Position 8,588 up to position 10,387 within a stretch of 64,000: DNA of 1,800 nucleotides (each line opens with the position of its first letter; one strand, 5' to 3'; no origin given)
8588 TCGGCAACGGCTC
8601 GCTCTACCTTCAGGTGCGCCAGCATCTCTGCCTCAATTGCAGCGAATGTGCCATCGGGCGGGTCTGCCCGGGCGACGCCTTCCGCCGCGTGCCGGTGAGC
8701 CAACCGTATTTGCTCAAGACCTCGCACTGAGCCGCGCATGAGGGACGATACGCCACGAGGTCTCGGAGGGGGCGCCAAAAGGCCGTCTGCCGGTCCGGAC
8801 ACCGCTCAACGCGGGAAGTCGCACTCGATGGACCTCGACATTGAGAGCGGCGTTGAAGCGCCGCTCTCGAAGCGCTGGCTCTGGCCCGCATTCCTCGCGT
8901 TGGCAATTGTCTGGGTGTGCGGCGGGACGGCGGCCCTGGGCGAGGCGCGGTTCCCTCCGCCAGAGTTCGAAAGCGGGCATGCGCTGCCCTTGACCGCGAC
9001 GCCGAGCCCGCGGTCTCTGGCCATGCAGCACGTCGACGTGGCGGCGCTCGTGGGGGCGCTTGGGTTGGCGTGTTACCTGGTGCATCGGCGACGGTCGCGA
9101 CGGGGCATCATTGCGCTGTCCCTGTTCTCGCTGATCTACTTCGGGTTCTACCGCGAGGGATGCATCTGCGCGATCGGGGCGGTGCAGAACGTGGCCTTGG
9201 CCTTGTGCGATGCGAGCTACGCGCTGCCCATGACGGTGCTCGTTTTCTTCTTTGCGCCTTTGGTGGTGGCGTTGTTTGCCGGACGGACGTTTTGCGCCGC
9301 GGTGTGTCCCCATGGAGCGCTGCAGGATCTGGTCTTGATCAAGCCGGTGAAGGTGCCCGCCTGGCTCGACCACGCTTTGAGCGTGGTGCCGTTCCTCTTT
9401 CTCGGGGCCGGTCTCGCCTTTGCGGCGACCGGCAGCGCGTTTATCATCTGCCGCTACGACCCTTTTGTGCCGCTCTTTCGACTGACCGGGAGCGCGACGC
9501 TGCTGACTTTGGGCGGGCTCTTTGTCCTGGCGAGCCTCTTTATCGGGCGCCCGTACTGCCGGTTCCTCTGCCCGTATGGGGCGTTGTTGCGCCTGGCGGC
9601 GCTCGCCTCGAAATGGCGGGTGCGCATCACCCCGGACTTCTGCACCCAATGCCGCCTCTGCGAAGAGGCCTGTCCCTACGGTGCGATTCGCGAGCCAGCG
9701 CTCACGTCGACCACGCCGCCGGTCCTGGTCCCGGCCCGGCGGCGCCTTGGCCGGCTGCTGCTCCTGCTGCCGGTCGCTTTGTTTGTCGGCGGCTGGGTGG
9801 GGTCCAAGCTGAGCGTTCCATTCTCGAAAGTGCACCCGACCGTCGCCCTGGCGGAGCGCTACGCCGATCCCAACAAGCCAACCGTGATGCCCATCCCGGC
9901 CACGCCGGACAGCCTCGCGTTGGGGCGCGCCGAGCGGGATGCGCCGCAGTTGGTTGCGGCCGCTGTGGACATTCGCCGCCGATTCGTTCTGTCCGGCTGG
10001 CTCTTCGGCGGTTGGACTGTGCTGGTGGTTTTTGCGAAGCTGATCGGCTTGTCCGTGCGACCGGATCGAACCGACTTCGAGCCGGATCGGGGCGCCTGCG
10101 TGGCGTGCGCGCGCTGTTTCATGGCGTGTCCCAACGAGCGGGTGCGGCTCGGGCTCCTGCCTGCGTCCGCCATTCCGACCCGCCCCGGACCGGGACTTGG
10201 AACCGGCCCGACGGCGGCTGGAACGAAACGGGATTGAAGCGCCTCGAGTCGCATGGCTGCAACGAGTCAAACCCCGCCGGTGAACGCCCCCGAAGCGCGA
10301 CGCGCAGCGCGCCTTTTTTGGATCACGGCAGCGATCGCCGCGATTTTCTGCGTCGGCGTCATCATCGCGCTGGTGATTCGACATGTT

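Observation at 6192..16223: Translationally coupled operon linking a cytoplasmic NAD(P)H Fe-S flavoprotein module to a NapG/NapH-like membrane pair and two exported beta-propellers, with no recognisable terminal enzyme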

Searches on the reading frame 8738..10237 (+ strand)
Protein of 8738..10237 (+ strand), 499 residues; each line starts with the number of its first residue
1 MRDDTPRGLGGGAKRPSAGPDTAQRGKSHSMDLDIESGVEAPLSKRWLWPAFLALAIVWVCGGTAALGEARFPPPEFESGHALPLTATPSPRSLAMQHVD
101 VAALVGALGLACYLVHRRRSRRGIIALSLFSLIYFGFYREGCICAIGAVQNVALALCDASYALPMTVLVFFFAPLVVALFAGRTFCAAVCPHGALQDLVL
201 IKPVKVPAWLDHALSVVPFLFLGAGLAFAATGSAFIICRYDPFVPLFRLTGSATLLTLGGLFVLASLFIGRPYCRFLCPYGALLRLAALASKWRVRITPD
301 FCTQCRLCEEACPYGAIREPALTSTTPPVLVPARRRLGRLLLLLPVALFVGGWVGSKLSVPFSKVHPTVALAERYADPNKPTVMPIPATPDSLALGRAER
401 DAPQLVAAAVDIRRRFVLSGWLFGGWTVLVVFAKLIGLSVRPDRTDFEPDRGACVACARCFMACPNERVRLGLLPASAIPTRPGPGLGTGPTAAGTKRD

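Call 3: search_protein_families(library=pfam, proteins=[window:8738-10237:+], max_evalue=0.01)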
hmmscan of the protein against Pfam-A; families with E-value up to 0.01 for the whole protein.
window:8738-10237:+ (499 aa): 12 families
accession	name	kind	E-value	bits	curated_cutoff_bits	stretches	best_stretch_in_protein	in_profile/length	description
PF12801.12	Fer4_5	-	7.1e-16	58.3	22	2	164-199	2-37/48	4Fe-4S binding domain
PF00037.32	Fer4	-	1.5e-12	47.2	21.1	1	296-318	2-24/24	4Fe-4S binding domain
PF12838.12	Fer4_7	-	4.4e-10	40.3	27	1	273-316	7-52/52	4Fe-4S dicluster domain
PF12837.12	Fer4_6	-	5.3e-10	39.2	25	1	295-317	2-24/24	4Fe-4S binding domain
PF13187.11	Fer4_9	-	1.7e-08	34.8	27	1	274-317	8-52/52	4Fe-4S dicluster domain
PF14697.11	Fer4_21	-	5.2e-07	30.1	35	1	274-317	14-57/59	4Fe-4S dicluster domain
PF13484.11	Fer4_16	-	2.8e-06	28.5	30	1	302-320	2-20/66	4Fe-4S double cluster binding domain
PF13237.11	Fer4_10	-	5.8e-06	26.6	25.5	1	294-313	34-53/53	4Fe-4S dicluster domain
PF12797.12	Fer4_2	-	0.00012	22.2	24.5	1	293-314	1-22/22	4Fe-4S binding domain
PF12798.12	Fer4_3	-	0.00036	21.6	27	1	302-316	1-15/15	4Fe-4S binding domain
PF13183.11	Fer4_8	-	0.0012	19.7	27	0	298-315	50-67/68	4Fe-4S dicluster domain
PF25160.1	LdpA_Fe-S-bd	-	0.0033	17.6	27.6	0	274-319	9-45/49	LdpA Fe-S cluster-binding domain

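Call 4: search_protein_families(library=ncbifam, proteins=[window:8738-10237:+], max_evalue=0.01)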
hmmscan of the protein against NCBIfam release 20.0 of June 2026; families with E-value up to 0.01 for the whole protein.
window:8738-10237:+ (499 aa): 26 families (the best 25 are shown)
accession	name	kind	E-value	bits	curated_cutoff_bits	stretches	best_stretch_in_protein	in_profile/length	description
NF007013.0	PRK09477.1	equivalog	1e-11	44.5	234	1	162-327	80-251/286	quinol dehydrogenase ferredoxin subunit NapH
TIGR02163.1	napH_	subfamily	2.3e-11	43.7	213.05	1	175-320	71-221/255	NapH/MauN family ferredoxin-type protein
NF046105.1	TransRegNosR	equivalog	1.1e-08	33.9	1000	1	126-318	437-645/680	transcriptional regulator NosR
TIGR01971.1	NuoI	subfamily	5.6e-06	25.9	113.05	1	295-319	76-100/121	NADH-quinone oxidoreductase, chain I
NF040864.1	HgcB_ferredoxin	equivalog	2e-05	24.4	99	0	272-318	20-62/93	mercury methylation ferredoxin HgcB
NF040684.1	PorD_Arch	equivalog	2.6e-05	24.2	120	0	273-318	39-80/85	pyruvate synthase subunit PorD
TIGR02951.1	DMSO_dmsB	equivalog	3.7e-05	23.8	214.1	1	271-317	69-112/161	DMSO/selenate family reductase complex B subunit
NF038196.1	ferrodoxin_EFR1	subfamily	5.2e-05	23.4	75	0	295-318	180-202/242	EFR1 family ferrodoxin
NF058577.1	FdxA_fam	equivalog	5.3e-05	23.3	65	0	294-316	30-52/52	4Fe-4S ferredoxin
NF042909.1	FMH_DH_FwdF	exception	0.00013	21.2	375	0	295-317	133-155/336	tungsten-dependent formylmethanofuran dehydrogenase subunit FwdF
TIGR02179.1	PorD_KorD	subfamily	0.00014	21.9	60.05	0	274-318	33-73/78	2-oxoacid:acceptor oxidoreductase, delta subunit, pyruvate/2-ketoisovalerate family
TIGR04105.1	FeFe_hydrog_B1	subfamily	0.00014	20.7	450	1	274-319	121-161/462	monomeric [FeFe] hydrogenase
NF043039.1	HgcAB_like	equivalog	0.00019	21.1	285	0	162-316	159-316/350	HgcAB-like fusion protein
NF004545.0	PRK05888.3-1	equivalog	0.00025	20.8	229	0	292-318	58-84/154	NADH-quinone oxidoreductase subunit NuoI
NF006221.0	PRK08348.1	subfamily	0.00031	20.4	124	0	269-318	47-93/136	NADH-plastoquinone oxidoreductase subunit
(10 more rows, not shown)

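Call 25: find_homologous_proteins(query=window:8738-10237:+, max_evalue=0.00001)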
Query window:8738-10237:+ (499 aa): 4718 proteins with E <= 0.00001 among 8000 candidates; the best 120 are listed.
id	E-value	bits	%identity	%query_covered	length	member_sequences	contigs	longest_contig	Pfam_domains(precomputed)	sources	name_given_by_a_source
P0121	0.0e+0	1061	95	100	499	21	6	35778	PF14697.12,PF12801.13,PF12837.13,PF00037.33,PF13484.12,PF12838.13,PF13237.12,PF13187.12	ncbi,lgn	-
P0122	1.9e-256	870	81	94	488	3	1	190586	PF14697.12,PF12801.13,PF12837.13,PF00037.33,PF13484.12,PF12838.13,PF13237.12,PF13187.12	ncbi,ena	-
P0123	3.1e-212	724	74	85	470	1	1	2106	PF14697.12,PF12801.13,PF12837.13,PF00037.33,PF13484.12,PF12838.13,PF13187.12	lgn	-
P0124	2.5e-208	711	73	82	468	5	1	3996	PF14697.12,PF12801.13,PF12837.13,PF00037.33,PF13484.12,PF12838.13,PF13187.12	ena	-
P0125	5.9e-194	664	68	86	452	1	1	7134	PF14697.12,PF12801.13,PF12837.13,PF00037.33,PF13484.12,PF12838.13,PF13187.12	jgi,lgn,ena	-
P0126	1.5e-189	649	68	83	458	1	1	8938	PF14697.12,PF12801.13,PF12837.13,PF00037.33,PF13484.12,PF12838.13,PF13237.12,PF13187.12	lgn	-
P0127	2.3e-189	648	68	82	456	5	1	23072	PF14697.12,PF12801.13,PF12837.13,PF00037.33,PF12838.13,PF13187.12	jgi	jgi:ferredoxin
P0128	8.5e-189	647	67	88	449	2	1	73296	PF14697.12,PF12801.13,PF12837.13,PF00037.33,PF13484.12,PF12838.13,PF13237.12,PF13187.12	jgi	jgi:Pyruvate/2-oxoacid:ferredoxin oxidoreductase delta subunit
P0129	3.9e-188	644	66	87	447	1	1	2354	PF14697.12,PF12801.13,PF12837.13,PF00037.33,PF13484.12,PF12838.13,PF13237.12,PF13187.12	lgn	-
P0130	1.4e-187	643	66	85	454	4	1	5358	PF14697.12,PF12801.13,PF12837.13,PF00037.33,PF13484.12,PF12838.13,PF25160.2,PF13237.12,PF13183.12,PF13187.12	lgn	-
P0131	2.8e-187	642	67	85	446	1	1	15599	PF14697.12,PF12801.13,PF12837.13,PF00037.33,PF13484.12,PF12838.13,PF13187.12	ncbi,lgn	-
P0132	4.8e-187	641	66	86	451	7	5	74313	PF14697.12,PF12801.13,PF12837.13,PF00037.33,PF13484.12,PF12838.13,PF13237.12,PF13187.12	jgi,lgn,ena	jgi:polyferredoxin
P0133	1.3e-185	636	65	86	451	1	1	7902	PF14697.12,PF12801.13,PF12837.13,PF00037.33,PF13484.12,PF12838.13,PF13237.12,PF13187.12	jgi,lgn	jgi:ferredoxin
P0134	4.2e-185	634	65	86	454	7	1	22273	PF14697.12,PF12801.13,PF12837.13,PF00037.33,PF13484.12,PF12838.13,PF13237.12,PF13183.12,PF13187.12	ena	-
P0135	1.2e-184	633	67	83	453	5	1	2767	PF14697.12,PF12801.13,PF12837.13,PF00037.33,PF13484.12,PF12838.13,PF13237.12,PF13183.12,PF13187.12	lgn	-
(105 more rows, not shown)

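Call 33: search_solved_structures(query=window:8738-10237:+, max_evalue=1, show_alignments=2)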
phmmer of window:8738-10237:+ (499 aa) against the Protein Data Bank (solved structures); distinct sequences matched with E-value up to 1: 10.
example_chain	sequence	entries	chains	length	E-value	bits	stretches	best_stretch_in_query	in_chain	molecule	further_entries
5t5i_G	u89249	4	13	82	0.004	19.1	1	298-319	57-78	Tungsten formylmethanofuran dehydrogenase subunit fwdG | Tungsten formylmethanofuran dehydrogenase, subunit G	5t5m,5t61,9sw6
9sw6_G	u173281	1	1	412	0.0065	18.4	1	267-315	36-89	Polyferredoxin protein MvhB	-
7z0s_B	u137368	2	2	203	0.026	16.4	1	274-332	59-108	Formate hydrogenlyase subunit 2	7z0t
9sw6_H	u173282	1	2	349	0.032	16.1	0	294-329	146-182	Tungsten formylmethanofuran dehydrogenase, subunit F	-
1jnr_B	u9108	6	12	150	0.049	15.5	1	270-321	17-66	adenylylsulfate reductase | adenylylsulfate reductase, subunit B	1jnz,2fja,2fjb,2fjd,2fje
7bkb_L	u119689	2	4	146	0.067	15.1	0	288-319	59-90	Formylmethanofuran dehydrogenase, subunit G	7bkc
8iuf_S8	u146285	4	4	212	0.073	14.9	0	299-320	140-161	NDUFS8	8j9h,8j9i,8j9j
5t5i_F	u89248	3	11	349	0.099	14.5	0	294-329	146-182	Tungsten formylmethanofuran dehydrogenase subunit fwdF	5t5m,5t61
9sfi_U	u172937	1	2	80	0.36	12.7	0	297-318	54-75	4Fe-4S binding protein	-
6cz7_B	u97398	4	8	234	0.49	12.2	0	275-322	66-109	4Fe-4S ferredoxin, iron-sulfur binding domain protein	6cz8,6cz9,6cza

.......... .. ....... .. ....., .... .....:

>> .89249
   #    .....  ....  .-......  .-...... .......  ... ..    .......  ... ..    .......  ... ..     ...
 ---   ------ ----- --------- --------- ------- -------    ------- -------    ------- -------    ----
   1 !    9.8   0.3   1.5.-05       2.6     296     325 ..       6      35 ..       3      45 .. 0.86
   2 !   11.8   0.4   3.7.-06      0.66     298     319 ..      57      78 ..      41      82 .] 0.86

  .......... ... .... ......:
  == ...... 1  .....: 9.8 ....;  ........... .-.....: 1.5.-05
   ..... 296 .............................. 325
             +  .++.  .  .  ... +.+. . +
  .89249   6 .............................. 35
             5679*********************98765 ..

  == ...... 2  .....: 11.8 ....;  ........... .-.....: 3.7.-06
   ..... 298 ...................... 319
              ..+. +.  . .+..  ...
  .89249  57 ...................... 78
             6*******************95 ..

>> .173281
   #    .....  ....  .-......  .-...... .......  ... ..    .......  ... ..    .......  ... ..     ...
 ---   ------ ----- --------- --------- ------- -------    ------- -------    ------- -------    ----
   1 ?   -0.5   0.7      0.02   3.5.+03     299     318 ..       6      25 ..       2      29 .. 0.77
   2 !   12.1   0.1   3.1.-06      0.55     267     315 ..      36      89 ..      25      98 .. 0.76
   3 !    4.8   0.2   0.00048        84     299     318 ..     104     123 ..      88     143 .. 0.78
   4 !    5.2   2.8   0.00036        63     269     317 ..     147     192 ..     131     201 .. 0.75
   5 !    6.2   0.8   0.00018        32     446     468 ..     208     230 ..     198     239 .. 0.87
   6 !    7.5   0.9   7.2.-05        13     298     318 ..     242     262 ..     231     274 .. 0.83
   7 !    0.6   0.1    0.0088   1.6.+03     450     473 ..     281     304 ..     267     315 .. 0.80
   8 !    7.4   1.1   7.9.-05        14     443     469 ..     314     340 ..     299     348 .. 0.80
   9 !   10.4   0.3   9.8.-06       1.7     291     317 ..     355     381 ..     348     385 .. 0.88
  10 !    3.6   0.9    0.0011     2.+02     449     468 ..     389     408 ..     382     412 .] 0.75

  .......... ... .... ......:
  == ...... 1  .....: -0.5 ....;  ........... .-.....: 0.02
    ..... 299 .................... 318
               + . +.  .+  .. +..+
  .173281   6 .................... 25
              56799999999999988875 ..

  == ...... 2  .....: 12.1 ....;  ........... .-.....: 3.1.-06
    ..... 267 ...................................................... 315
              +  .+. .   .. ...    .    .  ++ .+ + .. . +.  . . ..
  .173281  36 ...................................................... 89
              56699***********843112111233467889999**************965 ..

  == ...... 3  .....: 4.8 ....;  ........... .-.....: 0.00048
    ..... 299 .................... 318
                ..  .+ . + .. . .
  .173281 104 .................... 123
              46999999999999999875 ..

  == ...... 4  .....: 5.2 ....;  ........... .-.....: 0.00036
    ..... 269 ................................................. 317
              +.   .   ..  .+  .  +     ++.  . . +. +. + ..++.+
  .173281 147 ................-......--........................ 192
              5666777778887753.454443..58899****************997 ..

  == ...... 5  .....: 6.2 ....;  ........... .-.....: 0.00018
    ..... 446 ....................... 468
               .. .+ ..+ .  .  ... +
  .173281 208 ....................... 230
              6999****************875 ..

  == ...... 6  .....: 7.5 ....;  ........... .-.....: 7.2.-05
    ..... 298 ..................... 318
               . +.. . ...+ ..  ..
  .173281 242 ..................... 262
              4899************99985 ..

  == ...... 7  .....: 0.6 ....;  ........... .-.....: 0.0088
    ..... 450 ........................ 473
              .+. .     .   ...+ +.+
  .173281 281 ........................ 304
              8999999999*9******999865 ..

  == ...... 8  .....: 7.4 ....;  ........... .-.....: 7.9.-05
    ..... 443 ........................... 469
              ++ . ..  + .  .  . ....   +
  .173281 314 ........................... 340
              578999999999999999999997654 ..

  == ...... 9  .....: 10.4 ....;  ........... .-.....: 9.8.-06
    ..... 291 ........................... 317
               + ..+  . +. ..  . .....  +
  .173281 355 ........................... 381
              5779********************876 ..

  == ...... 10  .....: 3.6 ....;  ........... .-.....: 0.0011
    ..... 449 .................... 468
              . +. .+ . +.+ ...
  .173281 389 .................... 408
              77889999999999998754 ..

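Call 66: predict_structure(alignment_id=A2)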
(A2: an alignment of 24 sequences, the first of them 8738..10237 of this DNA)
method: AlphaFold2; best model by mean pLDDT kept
length: 499 residues; sequences in the alignment: 24
mean_pLDDT: 69.9   pTM: 0.69
mean pLDDT of the five models: 69.9, 67.5, 67.0, 65.2, 60.6
residues with pLDDT >= 90: 92; 70-90: 187; 50-70: 103; < 50: 117
segments of 3 or more residues with pLDDT < 50: 1-5, 7-43, 66-70, 74-87, 293-316, 445-460, 486-499
pLDDT, mean of each block of 10 residues (from residue 1): 38 38 39 36 54 71 52 44 45 85 94 85 89 73 74 84 85 86 79 74 71 87 87 65 60 72 71 75 79 48 42 47 71 92 97 95 87 88 68 81 91 92 96 90 48 43 58 72 53 41
secondary structure, 60 per line:
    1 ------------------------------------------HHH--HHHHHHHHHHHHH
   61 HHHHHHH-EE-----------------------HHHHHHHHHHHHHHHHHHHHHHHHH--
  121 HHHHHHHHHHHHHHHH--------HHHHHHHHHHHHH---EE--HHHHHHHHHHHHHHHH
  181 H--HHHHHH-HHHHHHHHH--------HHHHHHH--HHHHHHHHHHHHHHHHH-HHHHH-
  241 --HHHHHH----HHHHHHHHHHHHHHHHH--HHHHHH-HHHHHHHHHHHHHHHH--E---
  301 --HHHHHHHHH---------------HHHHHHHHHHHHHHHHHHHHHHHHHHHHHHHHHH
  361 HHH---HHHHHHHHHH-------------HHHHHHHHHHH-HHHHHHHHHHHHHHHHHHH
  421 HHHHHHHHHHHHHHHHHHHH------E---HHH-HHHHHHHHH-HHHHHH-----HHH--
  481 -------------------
elements in order: H48-67 H94-118 H121-136 H145-157 H165-181 H184-189 H191-199 H208-214 H217-233 H235-239 H243-248 H253-269 H272-277 H279-294 H303-311 H327-363 H367-376 H390-400 H402-440 H455-463 H465-470

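Call 68: fold_search(model_id=the predicted structure, library=pdb)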
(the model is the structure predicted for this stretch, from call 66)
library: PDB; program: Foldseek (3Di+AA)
matches with E <= 10: 167; with E <= 0.001: 0
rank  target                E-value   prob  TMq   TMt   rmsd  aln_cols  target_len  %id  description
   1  6zgs_B                2.6e-01  0.11  0.10  0.12  22.0       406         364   12  Crystal structure of a MFS transporter with bound 3-phenylpropanoic acid at 2.39 Angstroem resolution (released 2021-10-20)
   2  9ayb                  3.4e-01  0.07  0.09  0.10  24.3       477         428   13  Structure of Apo Sialin S61A mutant (released 2024-05-29)
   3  8tz1_A                6.7e-01  0.05  0.09  0.08  26.0       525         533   11  Cryo-EM structure of bovine concentrative nucleoside transporter 3 in complex with Ribavirin (released 2024-03-13)
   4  7l16                  7.6e-01  0.06  0.11  0.12  24.7       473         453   14  Crystal structure of sugar-bound melibiose permease MelB (released 2021-08-04)
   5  7wsm_A                8.2e-01  0.08  0.13  0.14  20.9       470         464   13  Cryo-EM structure of human glucose transporter GLUT4 bound to cytochalasin B in lipid nanodiscs (released 2022-05-18)
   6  8pnl_C                8.9e-01  0.08  0.13  0.14  25.4       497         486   15  Outward-open conformation of a Major Facilitator Superfamily (MFS) transporter MHAS2168, a homologue of Rv1410 from M. (released 2023-10-18)
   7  8h0q_R                9.7e-01  0.08  0.10  0.15  22.9       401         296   10  Structure of the GRP14-27-GRPR-Gq complex (released 2023-08-09)
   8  9jro_A                1.1e+00  0.06  0.09  0.11  23.2       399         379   14  Structural Insights into Selective Antagonism of PF04418948 and EP2 Prostaglandin Receptor (released 2025-10-22)
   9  8hpj_D                1.1e+00  0.06  0.11  0.12  27.2       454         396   11  Crystal structure of the bacterial oxalate transporter OxlT in a ligand-free outward-facing form (released 2023-02-15)
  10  6t1z                  1.1e+00  0.04  0.10  0.11  24.3       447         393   11  LmrP from L. lactis, in an outward-open conformation, bound to Hoechst 33342 (released 2020-07-29)
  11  7uh6                  1.1e+00  0.06  0.11  0.12  25.6       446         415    9  Asp-bound GltPh RSMR mutant in IFS-B2 state (released 2023-03-29)
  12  8ufd_A                1.2e+00  0.06  0.10  0.11  22.6       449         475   10  Multidrug efflux pump MtEfpA bound with inhibitor BRD8000.3 (released 2024-09-11)
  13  9jrt_A                1.3e+00  0.05  0.09  0.11  24.0       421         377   14  Structural Insights into Selective Antagonism of TG6-129 and EP2 Prostaglandin Receptor (released 2025-10-22)
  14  5dwy_B                1.4e+00  0.03  0.09  0.10  27.1       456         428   11  Crystal structure of a substrate-free glutamate transporter homologue GltTk (released 2016-09-28)
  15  5dhg_A                2.0e+00  0.06  0.10  0.16  24.4       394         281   12  The crystal structure of nociceptin/orphanin FQ peptide receptor (NOP) in complex with C-35 (PSI Community Target) (released 2015-10-21)
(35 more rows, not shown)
